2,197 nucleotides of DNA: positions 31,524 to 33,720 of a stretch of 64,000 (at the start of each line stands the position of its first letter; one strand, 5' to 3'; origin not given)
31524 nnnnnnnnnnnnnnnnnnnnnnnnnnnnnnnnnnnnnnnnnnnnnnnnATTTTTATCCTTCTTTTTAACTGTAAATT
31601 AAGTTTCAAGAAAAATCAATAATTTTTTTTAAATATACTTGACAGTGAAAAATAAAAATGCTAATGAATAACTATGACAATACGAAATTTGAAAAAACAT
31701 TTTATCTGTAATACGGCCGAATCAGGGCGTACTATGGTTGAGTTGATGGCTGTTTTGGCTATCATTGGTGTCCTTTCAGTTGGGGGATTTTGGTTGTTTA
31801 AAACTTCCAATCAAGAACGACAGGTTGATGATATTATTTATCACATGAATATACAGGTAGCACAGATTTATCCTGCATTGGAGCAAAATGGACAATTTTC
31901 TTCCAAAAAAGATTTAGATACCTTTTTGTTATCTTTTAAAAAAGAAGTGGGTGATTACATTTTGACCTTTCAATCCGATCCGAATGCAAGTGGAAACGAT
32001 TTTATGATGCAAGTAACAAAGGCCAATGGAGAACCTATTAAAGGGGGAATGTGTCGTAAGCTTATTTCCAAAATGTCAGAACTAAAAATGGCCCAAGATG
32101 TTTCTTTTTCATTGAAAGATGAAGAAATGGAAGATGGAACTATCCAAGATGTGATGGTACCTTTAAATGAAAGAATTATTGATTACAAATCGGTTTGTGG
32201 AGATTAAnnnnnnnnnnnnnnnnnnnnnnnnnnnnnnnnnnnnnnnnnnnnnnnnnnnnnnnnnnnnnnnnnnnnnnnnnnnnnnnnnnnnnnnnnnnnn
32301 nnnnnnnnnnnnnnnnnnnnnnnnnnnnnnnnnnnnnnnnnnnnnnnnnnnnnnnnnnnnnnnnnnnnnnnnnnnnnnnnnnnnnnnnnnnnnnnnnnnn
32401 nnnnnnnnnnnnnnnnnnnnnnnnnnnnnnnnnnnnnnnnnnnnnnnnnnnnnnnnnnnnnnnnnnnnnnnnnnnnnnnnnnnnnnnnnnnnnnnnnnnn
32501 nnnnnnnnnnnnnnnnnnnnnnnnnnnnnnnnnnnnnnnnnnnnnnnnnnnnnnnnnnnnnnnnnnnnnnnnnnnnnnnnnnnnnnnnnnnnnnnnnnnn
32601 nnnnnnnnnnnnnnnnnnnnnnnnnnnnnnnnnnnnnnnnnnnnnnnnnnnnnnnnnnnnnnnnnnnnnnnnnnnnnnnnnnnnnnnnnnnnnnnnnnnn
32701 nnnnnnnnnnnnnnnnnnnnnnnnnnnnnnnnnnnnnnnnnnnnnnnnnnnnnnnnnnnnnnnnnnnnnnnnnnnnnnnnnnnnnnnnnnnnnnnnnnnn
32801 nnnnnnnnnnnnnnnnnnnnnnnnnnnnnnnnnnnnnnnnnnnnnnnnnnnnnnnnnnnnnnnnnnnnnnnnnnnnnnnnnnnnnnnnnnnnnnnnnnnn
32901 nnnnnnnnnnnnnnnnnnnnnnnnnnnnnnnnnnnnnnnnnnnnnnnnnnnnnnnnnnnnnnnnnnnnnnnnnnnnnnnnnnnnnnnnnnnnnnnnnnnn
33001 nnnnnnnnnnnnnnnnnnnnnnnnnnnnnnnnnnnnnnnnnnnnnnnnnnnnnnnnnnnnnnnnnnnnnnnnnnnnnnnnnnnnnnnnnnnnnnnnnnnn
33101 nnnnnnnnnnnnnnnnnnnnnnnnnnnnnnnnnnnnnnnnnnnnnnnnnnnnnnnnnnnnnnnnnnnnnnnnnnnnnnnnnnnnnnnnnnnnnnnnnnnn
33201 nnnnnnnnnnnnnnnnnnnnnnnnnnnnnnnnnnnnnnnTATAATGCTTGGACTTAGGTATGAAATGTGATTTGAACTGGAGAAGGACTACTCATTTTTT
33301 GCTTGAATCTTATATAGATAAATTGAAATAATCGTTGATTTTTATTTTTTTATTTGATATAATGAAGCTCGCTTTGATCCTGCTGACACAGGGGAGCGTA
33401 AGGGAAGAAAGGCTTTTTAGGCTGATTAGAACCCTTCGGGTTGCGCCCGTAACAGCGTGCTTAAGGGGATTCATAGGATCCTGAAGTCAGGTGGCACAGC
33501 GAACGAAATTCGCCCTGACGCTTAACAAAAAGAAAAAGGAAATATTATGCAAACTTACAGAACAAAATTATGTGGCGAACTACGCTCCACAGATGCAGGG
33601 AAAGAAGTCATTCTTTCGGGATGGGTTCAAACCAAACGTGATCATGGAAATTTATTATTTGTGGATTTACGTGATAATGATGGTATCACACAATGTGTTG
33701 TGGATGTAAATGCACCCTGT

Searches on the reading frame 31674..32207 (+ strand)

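Call 62: search_protein_families(library=ncbifam, proteins=[window:31674-32207:+], max_evalue=1)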
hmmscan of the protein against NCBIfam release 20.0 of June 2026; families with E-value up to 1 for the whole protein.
window:31674-32207:+ (177 aa): 6 families
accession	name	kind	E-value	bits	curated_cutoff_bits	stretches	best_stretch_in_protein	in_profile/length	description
TIGR02532.1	IV_pilin_GFxxxE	domain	0.00014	21.5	16.3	1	20-38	5-23/24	prepilin-type N-terminal cleavage/methylation domain-containing protein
NF007800.0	PRK10506.1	equivalog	0.0042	16.9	158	1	13-54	5-46/163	prepilin peptidase-dependent protein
TIGR01708.2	typeII_sec_gspH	equivalog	0.016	15.2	80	1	16-53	1-38/169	type II secretion system minor pseudopilin GspH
NF007862.0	PRK10574.1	equivalog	0.045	13.9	138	1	16-52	4-40/145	prepilin peptidase-dependent pilin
NF041775.1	typeIV_PilA_Myxo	equivalog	0.083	12.9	400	1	13-36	7-30/214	type IV pilin protein PilA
NF033863.1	immun_TipC_fam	subfamily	0.091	12.9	30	1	25-79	3-59/198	TipC family immunity protein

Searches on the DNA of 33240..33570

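Call 85: search_rna_families(source=window, start=33240, end=33570, threshold=evalue, max_evalue=10, show_alignments=1)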
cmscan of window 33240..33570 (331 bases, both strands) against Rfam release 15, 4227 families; matches with E-value up to 10: 3.
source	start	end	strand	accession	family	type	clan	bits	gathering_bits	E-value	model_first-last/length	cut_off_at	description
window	33365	33520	+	RF00230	T-box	Cis-reg; leader;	-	39.2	93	1.8e-07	1-219/219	no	T-box leader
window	33507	33569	-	RF00355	snoR28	Gene; snRNA; snoRNA; CD-box;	-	17.7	45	1.2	1-78/78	no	Small nucleolar RNA snoR28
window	33436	33454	+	RF01114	TMV_UPD-PK1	Cis-reg;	-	14.7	33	4.3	1-22/22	no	Pseudoknot of upstream pseudoknot domain (UPD) of the 3'UTR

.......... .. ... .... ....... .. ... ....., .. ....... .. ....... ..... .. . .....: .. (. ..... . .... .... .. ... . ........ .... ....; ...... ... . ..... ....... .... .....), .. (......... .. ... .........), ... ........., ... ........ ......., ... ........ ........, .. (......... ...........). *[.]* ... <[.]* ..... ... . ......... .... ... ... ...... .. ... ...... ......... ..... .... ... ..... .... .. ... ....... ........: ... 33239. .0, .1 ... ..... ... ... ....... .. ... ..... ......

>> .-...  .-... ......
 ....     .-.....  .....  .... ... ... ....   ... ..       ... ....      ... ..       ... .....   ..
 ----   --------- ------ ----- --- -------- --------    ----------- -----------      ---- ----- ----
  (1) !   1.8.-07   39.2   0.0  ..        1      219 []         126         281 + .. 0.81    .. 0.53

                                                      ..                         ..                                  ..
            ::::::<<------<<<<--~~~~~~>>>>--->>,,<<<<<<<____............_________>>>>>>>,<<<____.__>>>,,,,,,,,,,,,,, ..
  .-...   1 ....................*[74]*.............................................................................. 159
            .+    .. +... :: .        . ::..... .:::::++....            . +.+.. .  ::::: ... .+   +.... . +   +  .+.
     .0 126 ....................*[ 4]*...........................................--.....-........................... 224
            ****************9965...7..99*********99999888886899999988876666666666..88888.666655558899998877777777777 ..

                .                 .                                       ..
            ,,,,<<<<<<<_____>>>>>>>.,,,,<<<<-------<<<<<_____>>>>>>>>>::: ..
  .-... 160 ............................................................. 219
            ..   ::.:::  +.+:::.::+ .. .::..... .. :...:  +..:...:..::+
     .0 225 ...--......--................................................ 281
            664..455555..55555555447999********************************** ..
